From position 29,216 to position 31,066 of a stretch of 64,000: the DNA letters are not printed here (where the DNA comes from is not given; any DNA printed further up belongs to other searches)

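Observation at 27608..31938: Proteasome-less pafA-pup-dop locus with inverted gene order and a translationally coupled tandem cNMP-binding protein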

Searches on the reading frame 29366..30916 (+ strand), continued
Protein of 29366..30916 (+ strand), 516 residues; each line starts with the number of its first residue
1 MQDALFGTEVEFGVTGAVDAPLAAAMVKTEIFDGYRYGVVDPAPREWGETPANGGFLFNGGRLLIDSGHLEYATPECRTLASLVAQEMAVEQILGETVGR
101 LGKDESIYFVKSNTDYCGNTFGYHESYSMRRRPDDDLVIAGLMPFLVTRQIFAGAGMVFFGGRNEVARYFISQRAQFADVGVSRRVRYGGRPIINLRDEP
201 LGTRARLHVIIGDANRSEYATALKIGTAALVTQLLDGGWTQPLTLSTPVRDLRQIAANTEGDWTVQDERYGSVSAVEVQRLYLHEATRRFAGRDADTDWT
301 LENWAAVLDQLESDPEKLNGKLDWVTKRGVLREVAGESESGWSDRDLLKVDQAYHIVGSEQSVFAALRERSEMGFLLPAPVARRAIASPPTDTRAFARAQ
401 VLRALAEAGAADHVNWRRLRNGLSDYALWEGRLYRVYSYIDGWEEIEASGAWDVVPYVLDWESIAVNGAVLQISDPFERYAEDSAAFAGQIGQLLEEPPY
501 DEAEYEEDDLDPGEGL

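Call 43: search_solved_structures(query=window:29366-30916:+, show_alignments=5, max_evalue=1e-30)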
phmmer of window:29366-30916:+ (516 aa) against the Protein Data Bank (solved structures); distinct sequences matched with E-value up to 1e-30: 5.
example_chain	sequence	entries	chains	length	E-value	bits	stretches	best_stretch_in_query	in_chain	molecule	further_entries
4b0r_A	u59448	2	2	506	5.5e-58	199.9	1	55-408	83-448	DEAMIDASE-DEPUPYLASE DOP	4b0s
5lrt_A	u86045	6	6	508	5.6e-58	199.9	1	55-408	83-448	Depupylase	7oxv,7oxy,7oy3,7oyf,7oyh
9cku_G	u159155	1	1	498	1.7e-52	181.8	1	48-407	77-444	Pup deamidase/depupylase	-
4b0t_A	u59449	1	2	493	2.6e-44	154.8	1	54-419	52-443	PUP--PROTEIN LIGASE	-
4bjr_A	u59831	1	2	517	1.3e-43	152.5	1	54-419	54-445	PUP--PROTEIN LIGASE, PROKARYOTIC UBIQUITIN-LIKE PROTEIN PUP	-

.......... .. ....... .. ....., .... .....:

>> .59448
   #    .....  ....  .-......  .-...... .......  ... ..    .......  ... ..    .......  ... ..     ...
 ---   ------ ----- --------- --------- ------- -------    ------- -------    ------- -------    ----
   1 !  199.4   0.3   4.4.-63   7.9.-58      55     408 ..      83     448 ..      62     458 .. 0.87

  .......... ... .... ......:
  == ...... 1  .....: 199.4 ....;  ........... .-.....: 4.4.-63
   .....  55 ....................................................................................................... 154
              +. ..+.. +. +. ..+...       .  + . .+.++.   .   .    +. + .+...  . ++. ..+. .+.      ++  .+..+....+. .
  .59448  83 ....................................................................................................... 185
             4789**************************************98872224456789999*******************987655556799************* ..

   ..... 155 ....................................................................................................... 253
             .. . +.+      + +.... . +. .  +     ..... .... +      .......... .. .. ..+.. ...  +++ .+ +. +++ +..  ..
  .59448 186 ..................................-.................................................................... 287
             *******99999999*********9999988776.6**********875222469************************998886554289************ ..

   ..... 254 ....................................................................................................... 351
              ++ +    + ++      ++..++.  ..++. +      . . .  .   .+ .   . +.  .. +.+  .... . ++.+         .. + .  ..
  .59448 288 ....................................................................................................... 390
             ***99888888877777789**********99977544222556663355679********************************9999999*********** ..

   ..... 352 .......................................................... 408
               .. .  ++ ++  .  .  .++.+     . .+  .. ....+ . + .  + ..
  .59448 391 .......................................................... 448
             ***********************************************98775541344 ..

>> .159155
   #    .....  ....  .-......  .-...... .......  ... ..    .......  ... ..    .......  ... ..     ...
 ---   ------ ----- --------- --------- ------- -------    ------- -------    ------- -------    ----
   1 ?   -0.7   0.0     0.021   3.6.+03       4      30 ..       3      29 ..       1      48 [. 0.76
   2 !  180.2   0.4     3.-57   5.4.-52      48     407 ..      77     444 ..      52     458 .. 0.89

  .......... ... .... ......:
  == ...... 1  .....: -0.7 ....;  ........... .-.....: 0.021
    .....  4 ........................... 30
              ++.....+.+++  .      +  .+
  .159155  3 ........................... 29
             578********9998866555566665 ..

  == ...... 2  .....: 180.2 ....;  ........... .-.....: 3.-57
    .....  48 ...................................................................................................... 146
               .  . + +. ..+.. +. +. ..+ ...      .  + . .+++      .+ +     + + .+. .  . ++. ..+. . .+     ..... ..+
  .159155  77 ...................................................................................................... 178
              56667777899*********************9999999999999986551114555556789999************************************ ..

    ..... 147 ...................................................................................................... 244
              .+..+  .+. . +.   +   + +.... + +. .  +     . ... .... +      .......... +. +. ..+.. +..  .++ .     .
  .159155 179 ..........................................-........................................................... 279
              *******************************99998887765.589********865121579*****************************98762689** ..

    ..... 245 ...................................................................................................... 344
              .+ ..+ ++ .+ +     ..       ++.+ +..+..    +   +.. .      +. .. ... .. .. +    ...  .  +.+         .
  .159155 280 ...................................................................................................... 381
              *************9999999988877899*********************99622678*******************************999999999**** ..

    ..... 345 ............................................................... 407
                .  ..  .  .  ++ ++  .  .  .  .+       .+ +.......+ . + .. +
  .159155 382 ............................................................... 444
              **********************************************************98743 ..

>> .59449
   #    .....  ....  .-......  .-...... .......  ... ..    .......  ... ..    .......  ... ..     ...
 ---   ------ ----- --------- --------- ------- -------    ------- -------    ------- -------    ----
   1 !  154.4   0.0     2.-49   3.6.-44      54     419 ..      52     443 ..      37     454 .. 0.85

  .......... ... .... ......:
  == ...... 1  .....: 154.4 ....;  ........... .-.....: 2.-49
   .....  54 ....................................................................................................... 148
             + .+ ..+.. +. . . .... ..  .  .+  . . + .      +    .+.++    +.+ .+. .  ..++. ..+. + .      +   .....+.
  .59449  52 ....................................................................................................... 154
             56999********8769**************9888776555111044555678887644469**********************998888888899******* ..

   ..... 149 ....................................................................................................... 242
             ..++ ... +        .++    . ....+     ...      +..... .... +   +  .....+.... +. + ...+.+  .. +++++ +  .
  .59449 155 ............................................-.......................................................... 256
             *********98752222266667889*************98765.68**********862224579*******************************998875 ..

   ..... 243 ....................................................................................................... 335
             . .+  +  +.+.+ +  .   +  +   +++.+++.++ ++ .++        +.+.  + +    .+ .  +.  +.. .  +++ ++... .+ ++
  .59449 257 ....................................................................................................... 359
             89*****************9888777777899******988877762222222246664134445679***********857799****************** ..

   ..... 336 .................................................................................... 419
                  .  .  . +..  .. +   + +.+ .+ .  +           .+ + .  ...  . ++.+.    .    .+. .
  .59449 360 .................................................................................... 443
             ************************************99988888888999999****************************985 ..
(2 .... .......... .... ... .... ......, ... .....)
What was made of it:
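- The second begins GTEVEFG, as M. tuberculosis Dop begins GTEVEYG (9CKU alignment, call 43).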

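Call 57: search_protein_families(library=ncbifam, proteins=[L039:11598-12554:+], max_evalue=0.001)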
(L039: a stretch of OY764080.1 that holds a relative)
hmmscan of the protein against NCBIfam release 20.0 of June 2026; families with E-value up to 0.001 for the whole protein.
L039:11598-12554:+ (318 aa): 2 families
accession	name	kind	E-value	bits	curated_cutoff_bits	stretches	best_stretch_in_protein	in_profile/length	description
NF052550.1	BManbPhaseBMBP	equivalog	2e-08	34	450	0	256-306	62-111/296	beta-1,2-mannobiose phosphorylase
NF053746.1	NdoAlphArabAbnB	equivalog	5.7e-05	22.1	750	0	105-144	73-113/446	arabinan endo-1,5-alpha-L-arabinosidase AbnB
